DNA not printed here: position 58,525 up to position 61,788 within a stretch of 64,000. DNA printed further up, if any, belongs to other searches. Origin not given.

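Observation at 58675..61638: Orphan 987-aa GHKL-like / HExxH protein with locally raised GC, wedged between carB and purH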

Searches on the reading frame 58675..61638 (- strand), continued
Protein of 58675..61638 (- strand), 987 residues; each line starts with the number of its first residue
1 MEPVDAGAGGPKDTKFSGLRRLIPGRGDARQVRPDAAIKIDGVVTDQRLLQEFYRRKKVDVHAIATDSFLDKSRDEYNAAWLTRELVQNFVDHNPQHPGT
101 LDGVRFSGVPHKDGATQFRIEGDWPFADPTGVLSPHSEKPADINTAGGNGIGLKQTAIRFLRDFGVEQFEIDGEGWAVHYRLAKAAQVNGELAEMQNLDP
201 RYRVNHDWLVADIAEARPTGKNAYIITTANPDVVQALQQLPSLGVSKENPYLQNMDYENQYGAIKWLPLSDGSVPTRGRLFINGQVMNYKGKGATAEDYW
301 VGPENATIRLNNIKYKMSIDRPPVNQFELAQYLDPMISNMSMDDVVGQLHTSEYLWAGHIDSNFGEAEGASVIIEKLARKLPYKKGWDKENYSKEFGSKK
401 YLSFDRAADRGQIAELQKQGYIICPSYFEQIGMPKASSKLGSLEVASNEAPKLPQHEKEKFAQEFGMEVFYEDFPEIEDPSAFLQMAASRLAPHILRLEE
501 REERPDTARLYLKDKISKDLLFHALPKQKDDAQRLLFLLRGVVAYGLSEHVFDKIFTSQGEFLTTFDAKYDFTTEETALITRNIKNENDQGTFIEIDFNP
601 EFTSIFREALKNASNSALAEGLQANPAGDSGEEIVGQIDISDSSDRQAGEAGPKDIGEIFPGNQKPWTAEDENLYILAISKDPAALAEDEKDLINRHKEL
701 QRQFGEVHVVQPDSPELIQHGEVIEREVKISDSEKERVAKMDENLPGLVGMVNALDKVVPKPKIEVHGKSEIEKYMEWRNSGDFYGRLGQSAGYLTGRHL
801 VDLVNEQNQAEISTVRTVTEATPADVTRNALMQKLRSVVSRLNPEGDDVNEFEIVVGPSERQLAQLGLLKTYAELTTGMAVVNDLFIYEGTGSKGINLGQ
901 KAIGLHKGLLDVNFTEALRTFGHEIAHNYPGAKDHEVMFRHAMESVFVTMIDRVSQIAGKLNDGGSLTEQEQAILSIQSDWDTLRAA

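Call 31: predict_structure(alignment_id=A2)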
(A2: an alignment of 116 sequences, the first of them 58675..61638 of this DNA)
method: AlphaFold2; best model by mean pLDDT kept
length: 987 residues; sequences in the alignment: 116
mean_pLDDT: 88.0   pTM: 0.61
mean pLDDT of the five models: 88.0, 86.0, 84.9, 83.5, 81.7
residues with pLDDT >= 90: 674; 70-90: 208; 50-70: 26; < 50: 79
segments of 3 or more residues with pLDDT < 50: 1-33, 624-662, 791-794
pLDDT, mean of each block of 10 residues (from residue 1): 37 37 41 60 93 94 92 89 95 96 98 97 96 90 85 95 97 98 97 90 96 97 98 97 97 98 97 89 97 94 98 92 96 98 98 96 82 98 97 97 94 96 98 97 83 86 96 97 97 96 95 95 96 97 98 97 97 95 94 97 96 88 46 37 35 37 70 87 92 92 88 86 86 86 87 83 61 89 80 64 92 85 84 80 63 91 96 94 94 92 96 97 95 88 96 97 96 96 95
secondary structure, 60 per line:
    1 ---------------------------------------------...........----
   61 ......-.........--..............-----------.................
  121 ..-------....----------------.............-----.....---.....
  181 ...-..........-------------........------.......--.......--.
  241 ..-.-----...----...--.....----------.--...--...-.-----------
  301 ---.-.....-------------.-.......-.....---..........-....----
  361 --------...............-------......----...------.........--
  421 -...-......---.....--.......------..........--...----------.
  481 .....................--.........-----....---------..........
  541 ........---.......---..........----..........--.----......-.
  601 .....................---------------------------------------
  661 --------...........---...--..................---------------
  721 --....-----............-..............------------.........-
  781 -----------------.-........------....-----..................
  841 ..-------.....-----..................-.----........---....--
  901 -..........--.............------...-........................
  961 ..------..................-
elements in order (helices of 4 or more, strands of 3 or more residues): H46-56 E61-66 H68-76 H79-92 E104-111 E115-122 H130-133 H150-162 E168-172 E176-183 H185-194 E208-215 E222-228 H231-237 E257-259 E262-266 E280-282 E285-287 E306-310 H326-332 H334-338 H342-351 H353-356 H369-383 H391-396 E401-403 H410-418 E422-424 H426-431 H436-439 H442-448 H455-464 E467-469 H480-494 E495-501 E504-512 H518-521 H531-548 E552-558 E562-571 E576-585 E593-598 H600-621 H669-679 H688-705 E723-726 H732-743 H745-758 H771-779 H800-807 E814-817 H823-842 E850-854 H860-877 E884-891 E895-898 E902-906 H907-910 H914-926 H937-962 H969-986

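Call 33: fold_search(model_id=the predicted structure, library=pdb)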
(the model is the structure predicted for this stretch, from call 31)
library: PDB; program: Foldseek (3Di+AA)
matches with E <= 10: 446; with E <= 0.001: 8
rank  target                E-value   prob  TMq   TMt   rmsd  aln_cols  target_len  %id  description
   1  8u1n_A                1.7e-05  1.00  0.17  0.28  13.2       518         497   11  Cryo-EM structure of the cross-linked HSP90 dimer (NTD-MD) in the semi-open state (released 2024-03-13)
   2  7zr0_B                8.2e-05  1.00  0.16  0.23  14.5       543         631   12  CryoEM structure of HSP90-CDC37-BRAF(V600E) complex. (released 2022-12-14)
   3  7zub_B                1.0e-04  0.99  0.15  0.21  19.2       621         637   11  Cryo-EM structure of the indirubin-bound Hsp90-XAP2-AHR complex (released 2022-11-23)
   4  7zub_A                1.3e-04  0.99  0.16  0.23  18.9       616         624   11  Cryo-EM structure of the indirubin-bound Hsp90-XAP2-AHR complex (released 2022-11-23)
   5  8eoa_B                1.6e-04  0.98  0.16  0.21  18.3       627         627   12  Cryo-EM structure of human HSP90B-AIPL1 complex (released 2023-01-25)
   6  8h77_A                5.5e-04  0.99  0.16  0.22  14.3       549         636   11  Hsp90-AhR-p23-XAP2 complex (released 2023-01-04)
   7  5fwk_B                5.5e-04  0.97  0.18  0.25  19.4       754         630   10  Atomic cryoEM structure of Hsp90-Cdc37-Cdk4 complex (released 2016-07-06)
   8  8eob_B                6.0e-04  0.98  0.17  0.24  18.3       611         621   12  Cryo-EM structure of human HSP90B in the closed state (released 2023-01-25)
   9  5uls_A                2.3e-03  0.94  0.15  0.21  18.2       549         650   11  Structure of GRP94 in the active conformation (released 2017-09-27)
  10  5uls_B                2.8e-03  0.92  0.15  0.21  15.8       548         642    9  Structure of GRP94 in the active conformation (released 2017-09-27)
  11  5ofa_B                3.0e-03  0.90  0.13  0.22  27.0       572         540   11  Crystal structure of human MORC2 (residues 1-603) with spinal muscular atrophy mutation T424R (released 2018-02-14)
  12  1mx0_C                4.2e-03  1.00  0.13  0.25   6.5       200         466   13  Structure of topoisomerase subunit (released 2003-01-07)
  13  9cdh_B                9.5e-03  0.99  0.17  0.32  12.3       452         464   11  MORC2 PD mutant with DNA (released 2025-07-09)
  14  5ofb_B                9.5e-03  0.82  0.14  0.23  27.3       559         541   10  Crystal structure of human MORC2 (residues 1-603) with spinal muscular atrophy mutation S87L (released 2018-02-14)
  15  5of9_B                1.0e-02  0.75  0.13  0.22  26.9       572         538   11  Crystal structure of human MORC2 (residues 1-603) (released 2018-02-14)
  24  4jiu                  8.4e-02  0.99  0.08  0.61   8.5       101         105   21  Crystal structure of the metallopeptidase zymogen of Pyrococcus abyssi abylysin (released 2013-06-12)
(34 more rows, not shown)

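Call 39: find_encoding_contigs(protein=P0097, flank=8000, max_places=1)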
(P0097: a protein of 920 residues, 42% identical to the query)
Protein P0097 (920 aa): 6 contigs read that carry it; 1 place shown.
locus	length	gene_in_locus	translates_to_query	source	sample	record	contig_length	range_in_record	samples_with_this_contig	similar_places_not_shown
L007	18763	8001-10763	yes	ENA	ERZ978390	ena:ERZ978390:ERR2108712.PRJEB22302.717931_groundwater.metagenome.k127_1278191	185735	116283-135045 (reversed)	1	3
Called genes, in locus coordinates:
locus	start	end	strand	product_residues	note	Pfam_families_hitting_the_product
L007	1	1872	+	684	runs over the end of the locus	PF01751:Toprim, PF01131:Topoisom_bac, PF01396:Zn_ribbon_Top1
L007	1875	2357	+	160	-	-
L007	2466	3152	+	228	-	PF00687:Ribosomal_L1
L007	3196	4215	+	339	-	PF00224:PK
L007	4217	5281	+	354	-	PF00391:PEP-utilizers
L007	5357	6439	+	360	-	PF00391:PEP-utilizers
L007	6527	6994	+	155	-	PF00383:dCMP_cyt_deam_1, PF14437:MafB19-deam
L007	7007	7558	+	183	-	PF13238:AAA_18, PF13207:AAA_17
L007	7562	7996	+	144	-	PF00692:dUTPase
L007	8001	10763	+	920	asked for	-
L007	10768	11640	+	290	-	PF00303:Thymidylat_synt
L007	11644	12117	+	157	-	PF00186:DHFR_1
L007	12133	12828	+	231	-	PF02223:Thymidylate_kin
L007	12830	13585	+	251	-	-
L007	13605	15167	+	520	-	PF02934:GatB_N, PF02637:GatB_Yqey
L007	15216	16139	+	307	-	PF02729:OTCace_N, PF00185:OTCace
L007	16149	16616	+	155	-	PF01948:PyrI, PF02748:PyrI_C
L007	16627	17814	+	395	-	PF01979:Amidohydro_1, PF12890:DHOase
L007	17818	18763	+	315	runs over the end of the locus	PF02729:OTCace_N, PF00185:OTCace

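Call 40: find_encoding_contigs(protein=P0116, flank=8000, max_places=1)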
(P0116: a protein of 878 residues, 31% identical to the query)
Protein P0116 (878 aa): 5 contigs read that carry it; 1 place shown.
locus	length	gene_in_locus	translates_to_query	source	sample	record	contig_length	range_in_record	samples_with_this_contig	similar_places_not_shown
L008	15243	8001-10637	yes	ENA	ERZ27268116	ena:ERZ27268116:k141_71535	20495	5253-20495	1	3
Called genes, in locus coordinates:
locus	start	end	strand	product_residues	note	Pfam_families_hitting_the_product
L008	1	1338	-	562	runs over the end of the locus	PF13231:PMT_2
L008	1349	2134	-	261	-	PF10502:Peptidase_S26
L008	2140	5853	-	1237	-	PF02574:S-methyl_trans, PF00809:Pterin_bind, PF02607:B12-binding_2, PF02310:B12-binding, PF02965:Met_synt_B12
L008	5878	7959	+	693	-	PF02665:Nitrate_red_gam, PF00037:Fer4 (faint), PF12797:Fer4_2 (weak), PF13237:Fer4_10, PF14697:Fer4_21 (faint), PF13183:Fer4_8, PF13187:Fer4_9, PF02754:CCG, +1 more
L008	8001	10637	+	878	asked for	-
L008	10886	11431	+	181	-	-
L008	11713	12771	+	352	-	PF03739:LptF_LptG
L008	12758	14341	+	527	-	PF13231:PMT_2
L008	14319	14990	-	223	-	PF13350:Y_phosphatase3 (weak), PF00782:DSPc, PF22784:PTP-SAK (weak), PF22785:Tc-R-P (weak)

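Call 42: find_related_loci(query=A2, collection=genome_contigs, flank=10000)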
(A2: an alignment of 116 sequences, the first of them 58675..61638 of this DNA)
Query A2 (987 aa) in genome_contigs; peptide patterns used: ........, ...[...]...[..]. (x = any residue, [..] = any of these).
79 stretches matched a pattern; 29 encode a relative of the query (tblastn E <= 1e-3); 29 distinct loci.
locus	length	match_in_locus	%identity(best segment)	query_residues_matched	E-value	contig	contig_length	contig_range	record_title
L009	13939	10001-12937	56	14-987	0e+0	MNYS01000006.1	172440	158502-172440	MAG: Candidatus Levybacteria bacterium CG2_30_37_29 cg2_3.0_scaffold_17_c, whole genome shotgun sequence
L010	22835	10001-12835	56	39-987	0e+0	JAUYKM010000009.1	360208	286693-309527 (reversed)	MAG: Candidatus Daviesbacteria bacterium isolate C24_metabat.bin.195_sub C24_k141_65138, whole genome shotgun sequence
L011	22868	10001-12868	44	23-984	0e+0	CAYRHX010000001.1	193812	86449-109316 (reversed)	MAG TPA_asm: uncultured Candidatus Saccharibacteria bacterium isolate ERP113451_co3_61 genome assembly, contig: NODE_14_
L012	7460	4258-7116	44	39-984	0e+0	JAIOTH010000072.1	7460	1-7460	MAG: bacterium isolate SMBSF65 bin_70_k127_261934, whole genome shotgun sequence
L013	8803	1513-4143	42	40-985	0e+0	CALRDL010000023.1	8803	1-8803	MAG: Candidatus Nomurabacteria bacterium isolate TH-11nov19-85 genome assembly, contig: TH-11nov19-C19977, whole genome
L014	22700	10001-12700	41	42-985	0e+0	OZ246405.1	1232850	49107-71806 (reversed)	MAG: uncultured Gammaproteobacteria bacterium isolate ERP019367_co1_70 genome assembly, chromosome: 1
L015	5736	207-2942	39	20-986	0e+0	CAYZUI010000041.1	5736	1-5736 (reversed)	MAG TPA_asm: uncultured Gammaproteobacteria bacterium isolate binchicken_co169_102 genome assembly, contig: k99_632524,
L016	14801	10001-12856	37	42-984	0e+0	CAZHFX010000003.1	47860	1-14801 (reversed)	MAG TPA_asm: uncultured Gammaproteobacteria bacterium isolate SRP062349_co5_171 genome assembly, contig: NODE_153_length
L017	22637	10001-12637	36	45-985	0e+0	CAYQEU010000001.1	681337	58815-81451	MAG TPA_asm: uncultured Candidatus Saccharibacteria bacterium isolate SRP263991_co5_120 genome assembly, contig: NODE_4_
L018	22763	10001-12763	43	26-987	0e+0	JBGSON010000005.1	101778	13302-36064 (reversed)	MAG: Candidatus Gracilibacteria bacterium isolate JTS-AC281 k141_2145976, whole genome shotgun sequence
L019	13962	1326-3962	45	39-986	9e-167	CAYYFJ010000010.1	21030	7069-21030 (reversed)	MAG TPA_asm: uncultured Candidatus Saccharibacteria bacterium isolate binchicken_co125_814 genome assembly, contig: NODE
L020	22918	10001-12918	54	11-987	0e+0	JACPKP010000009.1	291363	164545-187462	MAG: Candidatus Daviesbacteria bacterium isolate NC_groundwater_498_Ag_S-0.1um_40_17 S35_SO-1_scaffold_95576, whole geno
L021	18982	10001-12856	55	36-987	0e+0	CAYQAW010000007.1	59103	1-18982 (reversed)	MAG TPA_asm: uncultured Gammaproteobacteria bacterium isolate binchicken_co251_588 genome assembly, contig: NODE_739_len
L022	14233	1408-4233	43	29-985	4e-144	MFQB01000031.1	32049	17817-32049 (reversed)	MAG: Candidatus Magasanikbacteria bacterium RIFCSPHIGHO2_02_FULL_47_14 rifcsphigho2_02_scaffold_4061, whole genome shotg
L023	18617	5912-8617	39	32-984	5e-131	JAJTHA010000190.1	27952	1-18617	MAG: Candidatus Caenarcanales bacterium isolate CoA8N_V22.1 k141_339097_flag_1_multi_14_0000_len_27952, whole genome sho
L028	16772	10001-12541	40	42-953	3e-125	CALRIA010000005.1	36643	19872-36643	MAG: Candidatus Magasanikbacteria bacterium isolate MaH-04nov19-74 genome assembly, contig: MaH-04nov19-C2601, whole gen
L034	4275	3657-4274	52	42-240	4e-61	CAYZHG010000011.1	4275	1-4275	MAG TPA_asm: uncultured Gammaproteobacteria bacterium isolate binchicken_co169_185 genome assembly, contig: k99_587516,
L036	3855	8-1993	31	249-953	1e-48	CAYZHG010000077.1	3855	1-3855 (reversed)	MAG TPA_asm: uncultured Gammaproteobacteria bacterium isolate binchicken_co169_185 genome assembly, contig: k99_621171,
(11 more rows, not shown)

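Call 45: search_protein_representatives(alignment_id=A2)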
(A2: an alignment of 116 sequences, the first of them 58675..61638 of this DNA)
Query: 116 sequences, 921 profile positions. Proteins with E-value up to 0.001 (for the whole library): 358; up to 1e-10: 276; up to 1e-30: 135. The best 150 are listed.
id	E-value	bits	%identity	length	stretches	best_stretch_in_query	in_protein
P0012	0.0e+00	1321.7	-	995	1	6-918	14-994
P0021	0.0e+00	1193.0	-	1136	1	15-918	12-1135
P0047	0.0e+00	1165.8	-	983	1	31-920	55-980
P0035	0.0e+00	1154.3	-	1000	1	22-918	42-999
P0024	0.0e+00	1150.6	-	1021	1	13-918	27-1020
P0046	0.0e+00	1150.5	-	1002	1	28-919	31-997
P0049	0.0e+00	1140.8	-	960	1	29-918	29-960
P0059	0.0e+00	1132.6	-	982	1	9-916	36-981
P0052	0.0e+00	1131.5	-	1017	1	22-918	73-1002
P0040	0.0e+00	1127.4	-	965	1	37-918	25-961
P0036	0.0e+00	1109.7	-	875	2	16-612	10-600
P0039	0.0e+00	1091.6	-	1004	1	31-919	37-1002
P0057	0.0e+00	1090.5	-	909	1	32-919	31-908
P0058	0.0e+00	1080.6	-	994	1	31-919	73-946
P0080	0.0e+00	1079.9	-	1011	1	10-919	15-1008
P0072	0.0e+00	1016.7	-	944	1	31-916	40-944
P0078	2.2e-274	929.4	-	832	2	36-618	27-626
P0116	1.0e-184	632.7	-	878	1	38-915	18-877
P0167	7.2e-91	322.1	-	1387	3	39-292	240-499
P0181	5.1e-47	177.0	-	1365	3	73-454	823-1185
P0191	3.4e-32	128.0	-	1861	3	84-477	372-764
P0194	9.3e-32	126.5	-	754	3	79-457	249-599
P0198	9.0e-31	123.2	-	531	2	79-453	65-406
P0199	9.3e-31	123.2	-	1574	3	80-436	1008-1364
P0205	9.1e-30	119.9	-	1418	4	79-179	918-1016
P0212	6.5e-28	113.8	-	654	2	79-466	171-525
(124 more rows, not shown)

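Call 48: search_protein_families(library=pfam, proteins=[P0181, P0191, P0199, P0205, P0167, P0194, P0198, P0212], max_evalue=0.01)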
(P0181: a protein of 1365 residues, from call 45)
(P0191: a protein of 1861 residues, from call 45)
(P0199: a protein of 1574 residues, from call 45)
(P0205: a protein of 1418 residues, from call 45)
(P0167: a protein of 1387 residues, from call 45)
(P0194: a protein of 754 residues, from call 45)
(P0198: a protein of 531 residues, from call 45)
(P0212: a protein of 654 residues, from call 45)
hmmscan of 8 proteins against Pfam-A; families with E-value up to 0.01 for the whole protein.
P0181 (1365 aa): 0 families

P0191 (1861 aa): 1 family
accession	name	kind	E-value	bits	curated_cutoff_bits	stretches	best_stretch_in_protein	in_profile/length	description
PF13589.12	HATPase_c_3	-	0.0096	16.4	25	0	406-451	46-88/137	Histidine kinase-, DNA gyrase B-, and HSP90-like ATPase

P0199 (1574 aa): 0 families

P0205 (1418 aa): 0 families

P0167 (1387 aa): 0 families

P0194 (754 aa): 1 family
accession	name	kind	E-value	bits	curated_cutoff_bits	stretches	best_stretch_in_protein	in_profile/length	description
PF08325.16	WLM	-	0.0086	16.6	26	0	688-725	78-114/190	WLM domain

P0198 (531 aa): 0 families

P0212 (654 aa): 0 families
